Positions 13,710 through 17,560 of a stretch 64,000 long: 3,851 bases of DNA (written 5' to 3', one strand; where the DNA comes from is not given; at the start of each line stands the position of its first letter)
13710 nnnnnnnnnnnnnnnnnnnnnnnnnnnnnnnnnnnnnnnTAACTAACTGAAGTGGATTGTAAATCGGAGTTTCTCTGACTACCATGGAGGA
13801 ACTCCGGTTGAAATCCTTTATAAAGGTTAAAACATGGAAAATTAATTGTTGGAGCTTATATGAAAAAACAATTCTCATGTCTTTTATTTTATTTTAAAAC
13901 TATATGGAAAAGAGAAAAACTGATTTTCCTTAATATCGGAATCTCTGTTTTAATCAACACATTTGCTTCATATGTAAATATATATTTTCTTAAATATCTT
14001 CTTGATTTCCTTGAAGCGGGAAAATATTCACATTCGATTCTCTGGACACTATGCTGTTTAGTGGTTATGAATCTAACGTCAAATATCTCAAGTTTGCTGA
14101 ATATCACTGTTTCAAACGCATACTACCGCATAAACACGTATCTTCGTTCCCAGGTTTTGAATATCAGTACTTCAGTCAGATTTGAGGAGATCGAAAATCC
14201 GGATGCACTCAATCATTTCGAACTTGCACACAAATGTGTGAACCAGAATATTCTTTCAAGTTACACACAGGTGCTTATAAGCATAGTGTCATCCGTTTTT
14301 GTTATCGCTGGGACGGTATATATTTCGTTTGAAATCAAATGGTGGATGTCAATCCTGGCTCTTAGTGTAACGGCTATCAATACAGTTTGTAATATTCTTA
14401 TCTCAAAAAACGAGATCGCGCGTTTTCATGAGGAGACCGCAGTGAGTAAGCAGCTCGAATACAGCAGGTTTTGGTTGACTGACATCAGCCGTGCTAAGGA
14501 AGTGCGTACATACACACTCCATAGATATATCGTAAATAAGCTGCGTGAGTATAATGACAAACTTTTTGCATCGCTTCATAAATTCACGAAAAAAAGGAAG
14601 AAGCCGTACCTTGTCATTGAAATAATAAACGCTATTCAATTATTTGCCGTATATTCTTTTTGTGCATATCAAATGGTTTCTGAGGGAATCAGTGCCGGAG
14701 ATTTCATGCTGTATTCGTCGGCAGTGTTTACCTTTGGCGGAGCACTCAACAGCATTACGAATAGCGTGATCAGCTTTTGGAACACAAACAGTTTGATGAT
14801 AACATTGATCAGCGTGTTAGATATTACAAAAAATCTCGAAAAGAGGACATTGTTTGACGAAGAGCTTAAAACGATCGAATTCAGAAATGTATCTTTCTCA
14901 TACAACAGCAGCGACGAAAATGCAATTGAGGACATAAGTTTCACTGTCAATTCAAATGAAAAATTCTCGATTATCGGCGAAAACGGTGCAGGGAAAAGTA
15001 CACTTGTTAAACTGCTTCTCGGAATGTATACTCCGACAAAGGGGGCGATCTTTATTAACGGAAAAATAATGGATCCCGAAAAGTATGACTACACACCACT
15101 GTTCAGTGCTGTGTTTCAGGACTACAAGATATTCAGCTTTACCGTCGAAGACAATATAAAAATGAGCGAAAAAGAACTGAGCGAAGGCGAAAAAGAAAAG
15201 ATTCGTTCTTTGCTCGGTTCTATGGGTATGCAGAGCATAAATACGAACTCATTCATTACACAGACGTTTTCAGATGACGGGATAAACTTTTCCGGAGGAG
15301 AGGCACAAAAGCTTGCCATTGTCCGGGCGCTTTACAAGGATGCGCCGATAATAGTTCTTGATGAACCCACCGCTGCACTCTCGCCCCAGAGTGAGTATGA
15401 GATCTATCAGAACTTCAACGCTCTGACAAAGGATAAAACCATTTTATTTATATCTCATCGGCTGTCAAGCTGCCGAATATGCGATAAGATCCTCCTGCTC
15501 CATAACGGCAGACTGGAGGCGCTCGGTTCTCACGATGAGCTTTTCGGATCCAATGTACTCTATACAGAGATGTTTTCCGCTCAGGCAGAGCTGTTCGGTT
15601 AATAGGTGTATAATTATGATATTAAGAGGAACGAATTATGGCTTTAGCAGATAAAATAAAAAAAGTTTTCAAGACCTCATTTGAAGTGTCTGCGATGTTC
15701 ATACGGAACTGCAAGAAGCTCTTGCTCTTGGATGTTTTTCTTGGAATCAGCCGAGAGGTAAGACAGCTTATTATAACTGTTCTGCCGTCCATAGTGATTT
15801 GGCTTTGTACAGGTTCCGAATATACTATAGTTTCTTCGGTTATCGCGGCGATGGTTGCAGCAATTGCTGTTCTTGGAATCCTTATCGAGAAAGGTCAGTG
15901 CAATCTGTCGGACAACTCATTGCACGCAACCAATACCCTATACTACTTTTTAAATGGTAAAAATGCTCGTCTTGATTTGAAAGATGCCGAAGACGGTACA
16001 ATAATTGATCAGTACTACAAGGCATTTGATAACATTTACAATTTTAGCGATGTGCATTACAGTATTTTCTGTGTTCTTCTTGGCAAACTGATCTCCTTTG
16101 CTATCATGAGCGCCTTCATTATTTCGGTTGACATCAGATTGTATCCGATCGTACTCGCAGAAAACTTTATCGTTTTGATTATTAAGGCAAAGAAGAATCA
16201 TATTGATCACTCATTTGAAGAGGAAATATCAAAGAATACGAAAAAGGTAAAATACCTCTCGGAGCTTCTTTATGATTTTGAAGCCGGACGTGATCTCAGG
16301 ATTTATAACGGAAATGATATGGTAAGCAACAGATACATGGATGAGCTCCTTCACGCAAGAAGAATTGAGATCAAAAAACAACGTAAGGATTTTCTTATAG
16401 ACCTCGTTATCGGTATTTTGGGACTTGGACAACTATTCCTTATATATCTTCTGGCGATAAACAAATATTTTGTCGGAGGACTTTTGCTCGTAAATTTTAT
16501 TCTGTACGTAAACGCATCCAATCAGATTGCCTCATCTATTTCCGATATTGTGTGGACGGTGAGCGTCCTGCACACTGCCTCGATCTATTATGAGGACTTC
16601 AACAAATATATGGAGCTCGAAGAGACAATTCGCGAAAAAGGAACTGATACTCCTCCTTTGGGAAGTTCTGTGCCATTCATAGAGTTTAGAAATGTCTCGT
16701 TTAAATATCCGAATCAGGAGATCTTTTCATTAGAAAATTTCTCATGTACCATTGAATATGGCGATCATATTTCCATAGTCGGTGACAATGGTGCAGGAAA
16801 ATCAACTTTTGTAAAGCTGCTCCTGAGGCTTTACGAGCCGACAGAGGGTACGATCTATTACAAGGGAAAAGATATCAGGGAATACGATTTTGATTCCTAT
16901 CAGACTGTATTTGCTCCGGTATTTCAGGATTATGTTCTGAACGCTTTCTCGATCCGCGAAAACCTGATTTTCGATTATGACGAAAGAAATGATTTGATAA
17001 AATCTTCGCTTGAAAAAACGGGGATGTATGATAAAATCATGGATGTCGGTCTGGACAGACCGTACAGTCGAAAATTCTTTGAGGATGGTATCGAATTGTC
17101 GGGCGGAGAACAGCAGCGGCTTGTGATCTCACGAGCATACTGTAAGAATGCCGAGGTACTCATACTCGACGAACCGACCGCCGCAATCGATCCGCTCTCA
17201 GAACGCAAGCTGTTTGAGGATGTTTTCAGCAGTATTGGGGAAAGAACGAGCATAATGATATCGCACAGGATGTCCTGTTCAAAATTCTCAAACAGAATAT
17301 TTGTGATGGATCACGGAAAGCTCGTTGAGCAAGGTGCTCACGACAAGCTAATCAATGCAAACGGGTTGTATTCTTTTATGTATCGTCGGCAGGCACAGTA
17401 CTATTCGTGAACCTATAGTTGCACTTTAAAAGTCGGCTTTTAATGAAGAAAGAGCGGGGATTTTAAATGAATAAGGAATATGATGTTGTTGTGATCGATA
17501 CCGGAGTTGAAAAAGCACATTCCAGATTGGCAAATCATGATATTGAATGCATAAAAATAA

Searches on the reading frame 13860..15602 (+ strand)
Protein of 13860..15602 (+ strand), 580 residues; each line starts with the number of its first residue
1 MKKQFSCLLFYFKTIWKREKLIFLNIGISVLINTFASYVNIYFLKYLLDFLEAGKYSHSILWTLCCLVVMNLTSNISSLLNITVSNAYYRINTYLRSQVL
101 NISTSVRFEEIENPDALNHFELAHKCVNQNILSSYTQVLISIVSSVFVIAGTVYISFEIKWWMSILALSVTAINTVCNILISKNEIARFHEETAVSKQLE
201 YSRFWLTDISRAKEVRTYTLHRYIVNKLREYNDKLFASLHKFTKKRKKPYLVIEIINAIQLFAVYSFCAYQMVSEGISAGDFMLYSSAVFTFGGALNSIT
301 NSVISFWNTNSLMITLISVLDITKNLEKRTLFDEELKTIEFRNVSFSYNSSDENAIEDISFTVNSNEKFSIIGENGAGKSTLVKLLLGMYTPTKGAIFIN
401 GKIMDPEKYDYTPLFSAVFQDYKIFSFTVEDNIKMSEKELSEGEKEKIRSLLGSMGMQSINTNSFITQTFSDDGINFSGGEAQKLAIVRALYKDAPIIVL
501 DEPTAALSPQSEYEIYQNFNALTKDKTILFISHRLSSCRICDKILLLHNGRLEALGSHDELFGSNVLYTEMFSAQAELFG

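Call 5: search_protein_families(library=ncbifam, proteins=[window:13860-15602:+], max_evalue=0.01)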
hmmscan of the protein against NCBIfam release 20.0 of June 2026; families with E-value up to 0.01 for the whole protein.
window:13860-15602:+ (580 aa): 188 families (the best 25 are shown)
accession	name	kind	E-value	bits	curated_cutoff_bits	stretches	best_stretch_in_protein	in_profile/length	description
TIGR02203.1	MsbA_lipidA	equivalog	5.5e-65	220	602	1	19-575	12-569/572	lipid A export permease/ATP-binding protein MsbA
NF008381.0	PRK11176.1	equivalog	1.8e-56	191.7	867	1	22-575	26-579/582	lipid A ABC transporter ATP-binding protein/permease MsbA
TIGR02204.1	MsbA_rel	hypoth_equivalog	1e-55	189.5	780.4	1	23-573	20-573/576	ABC transporter, permease/ATP-binding protein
TIGR03796.1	NHLM_micro_ABC1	equivalog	7.5e-55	186.4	853.3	1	127-571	259-708/710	NHLP family bacteriocin export ABC transporter peptidase/permease/ATPase subunit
NF010178.0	PRK13657.1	equivalog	9e-54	182.9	733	1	143-575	138-570/588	glucan ABC transporter ATP-binding protein/ permease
TIGR03375.1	type_I_sec_LssB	subfamily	5.7e-52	176.9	693.1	1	130-562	259-689/696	type I secretion system permease/ATPase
NF008364.0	PRK11160.1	equivalog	1.7e-51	175.5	630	1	135-571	134-571/575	heme ABC transporter ATP-binding protein/permease CydC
TIGR01846.1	type_I_sec_HlyB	subfamily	5.2e-50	170.5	725.55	1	12-576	131-693/694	type I secretion system permease/ATPase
TIGR02857.1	CydD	equivalog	4.5e-48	164.5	435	1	318-546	299-528/529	thiol reductant ABC exporter subunit CydD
TIGR03797.1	NHLM_micro_ABC2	equivalog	5.9e-47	160.6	709.4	1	127-575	245-685/686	NHLP bacteriocin export ABC transporter permease/ATPase subunit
TIGR01192.1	chvA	subfamily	1.9e-44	152.3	585.4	1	151-572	146-567/585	glucan export ABC transporter ATP-binding protein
TIGR00958.1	3a01208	subfamily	4.2e-43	147.6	874.6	1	8-571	152-710/711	antigen peptide transporter 2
TIGR01842.1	type_I_sec_PrtD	subfamily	1.7e-42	145.7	510.15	1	26-561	12-540/544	type I secretion system permease/ATPase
NF045513.1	HepA_fam_ABC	equivalog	3.1e-42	144.8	725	1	55-562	88-596/610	heterocyst formation ABC transporter subunit HepA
NF045998.1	cleave_ABC_plasm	equivalog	9.8e-42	143.1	500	1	12-534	145-660/673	Mbov_0121 family peptidase domain-containing ABC transporter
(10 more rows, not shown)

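Call 6: search_protein_families(library=pfam, proteins=[window:13860-15602:+], max_evalue=0.01)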
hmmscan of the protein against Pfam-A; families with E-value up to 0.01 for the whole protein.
window:13860-15602:+ (580 aa): 7 families
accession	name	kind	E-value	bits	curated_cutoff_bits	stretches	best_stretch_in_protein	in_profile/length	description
PF00005.33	ABC_tran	-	7.5e-29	101.5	25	1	357-505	2-137/137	ABC transporter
PF00664.28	ABC_membrane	-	5.5e-09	36.5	28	1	24-292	2-270/274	ABC transporter transmembrane region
PF13304.12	AAA_21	-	4.7e-07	30.6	27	0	477-533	238-298/304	AAA domain, putative AbiEii toxin, Type IV TA system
PF03193.22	RsgA_GTPase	-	1.4e-05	25.5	30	1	297-389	40-129/174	RsgA GTPase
PF02463.25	SMC_N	-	1.9e-05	24.6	40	0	456-545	128-209/220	RecF/RecN/SMC N terminal domain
PF13555.12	AAA_29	-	0.0011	19.1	27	1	361-384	17-40/61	P-loop containing region of AAA domain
PF08616.15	SPA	-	0.0031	18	22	0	514-548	14-48/113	Stabilization of polarity axis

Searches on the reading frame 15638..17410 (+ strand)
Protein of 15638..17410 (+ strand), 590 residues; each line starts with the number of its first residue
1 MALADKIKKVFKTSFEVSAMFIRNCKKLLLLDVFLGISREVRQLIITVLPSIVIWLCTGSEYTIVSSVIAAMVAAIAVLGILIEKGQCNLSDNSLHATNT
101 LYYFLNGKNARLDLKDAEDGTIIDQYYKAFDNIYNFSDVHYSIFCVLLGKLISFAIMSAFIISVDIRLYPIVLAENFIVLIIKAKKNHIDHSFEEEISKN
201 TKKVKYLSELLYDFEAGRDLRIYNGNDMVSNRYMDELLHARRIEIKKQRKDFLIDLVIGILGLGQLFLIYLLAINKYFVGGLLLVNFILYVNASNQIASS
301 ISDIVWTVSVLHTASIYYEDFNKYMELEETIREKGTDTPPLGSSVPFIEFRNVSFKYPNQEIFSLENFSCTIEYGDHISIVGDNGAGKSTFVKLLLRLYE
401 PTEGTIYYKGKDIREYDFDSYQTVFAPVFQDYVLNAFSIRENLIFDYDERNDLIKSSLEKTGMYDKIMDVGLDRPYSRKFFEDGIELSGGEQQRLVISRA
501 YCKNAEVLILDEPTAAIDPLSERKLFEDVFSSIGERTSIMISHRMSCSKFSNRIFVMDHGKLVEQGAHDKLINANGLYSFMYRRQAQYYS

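Call 5: search_protein_families(library=ncbifam, proteins=[window:15638-17410:+], max_evalue=0.01)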
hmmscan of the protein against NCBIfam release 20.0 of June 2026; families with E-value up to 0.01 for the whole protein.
window:15638-17410:+ (590 aa): 188 families (the best 25 are shown)
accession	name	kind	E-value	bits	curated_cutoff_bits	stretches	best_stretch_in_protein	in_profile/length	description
TIGR02203.1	MsbA_lipidA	equivalog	7.4e-62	209.6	602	1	175-585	165-569/572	lipid A export permease/ATP-binding protein MsbA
TIGR02204.1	MsbA_rel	hypoth_equivalog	6.4e-60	203.4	780.4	1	168-583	160-573/576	ABC transporter, permease/ATP-binding protein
TIGR03375.1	type_I_sec_LssB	subfamily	3.6e-59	200.7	693.1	1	154-574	277-691/696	type I secretion system permease/ATPase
TIGR00958.1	3a01208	subfamily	5.1e-54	183.7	874.6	1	145-581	280-710/711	antigen peptide transporter 2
NF010178.0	PRK13657.1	equivalog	1.3e-53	182.3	733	1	274-585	262-570/588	glucan ABC transporter ATP-binding protein/ permease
TIGR03797.1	NHLM_micro_ABC2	equivalog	2.3e-52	178.4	709.4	1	158-585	269-685/686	NHLP bacteriocin export ABC transporter permease/ATPase subunit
NF045513.1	HepA_fam_ABC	equivalog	1.8e-51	175.3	725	1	120-578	152-602/610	heterocyst formation ABC transporter subunit HepA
TIGR01846.1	type_I_sec_HlyB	subfamily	1.5e-50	172.2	725.55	1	348-586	456-693/694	type I secretion system permease/ATPase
NF008364.0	PRK11160.1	equivalog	2.1e-49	168.6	630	1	343-584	334-574/575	heme ABC transporter ATP-binding protein/permease CydC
TIGR03796.1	NHLM_micro_ABC1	equivalog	3.6e-49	167.6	853.3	1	281-579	416-706/710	NHLP family bacteriocin export ABC transporter peptidase/permease/ATPase subunit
NF008381.0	PRK11176.1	equivalog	7.8e-49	166.5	867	1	344-585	338-579/582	lipid A ABC transporter ATP-binding protein/permease MsbA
TIGR01192.1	chvA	subfamily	2.9e-46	158.3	585.4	1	272-584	258-569/585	glucan export ABC transporter ATP-binding protein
NF052233.1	CphA_assoc_ABC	equivalog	1.4e-45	155.9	880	1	267-587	434-745/766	cyanophycin metabolism-associated ABC transporter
TIGR01193.1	bacteriocin_ABC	subfamily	3.2e-45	154.8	523.85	1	274-582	406-706/708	peptide cleavage/export ABC transporter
TIGR02857.1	CydD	equivalog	1.5e-41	142.9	435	1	332-556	306-528/529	thiol reductant ABC exporter subunit CydD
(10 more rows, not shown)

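Call 6: search_protein_families(library=pfam, proteins=[window:15638-17410:+], max_evalue=0.01)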
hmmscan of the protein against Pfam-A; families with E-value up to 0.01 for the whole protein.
window:15638-17410:+ (590 aa): 4 families
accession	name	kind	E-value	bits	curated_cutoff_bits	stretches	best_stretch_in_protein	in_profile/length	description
PF00005.33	ABC_tran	-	1.4e-30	107.1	25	1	365-515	1-137/137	ABC transporter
PF13304.12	AAA_21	-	5.9e-05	23.7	27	0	380-398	4-22/304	AAA domain, putative AbiEii toxin, Type IV TA system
PF02463.25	SMC_N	-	0.0032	17.4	40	0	377-393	26-42/220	RecF/RecN/SMC N terminal domain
PF13175.12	AAA_15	-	0.004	17.3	32.1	0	377-419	25-55/374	AAA ATPase domain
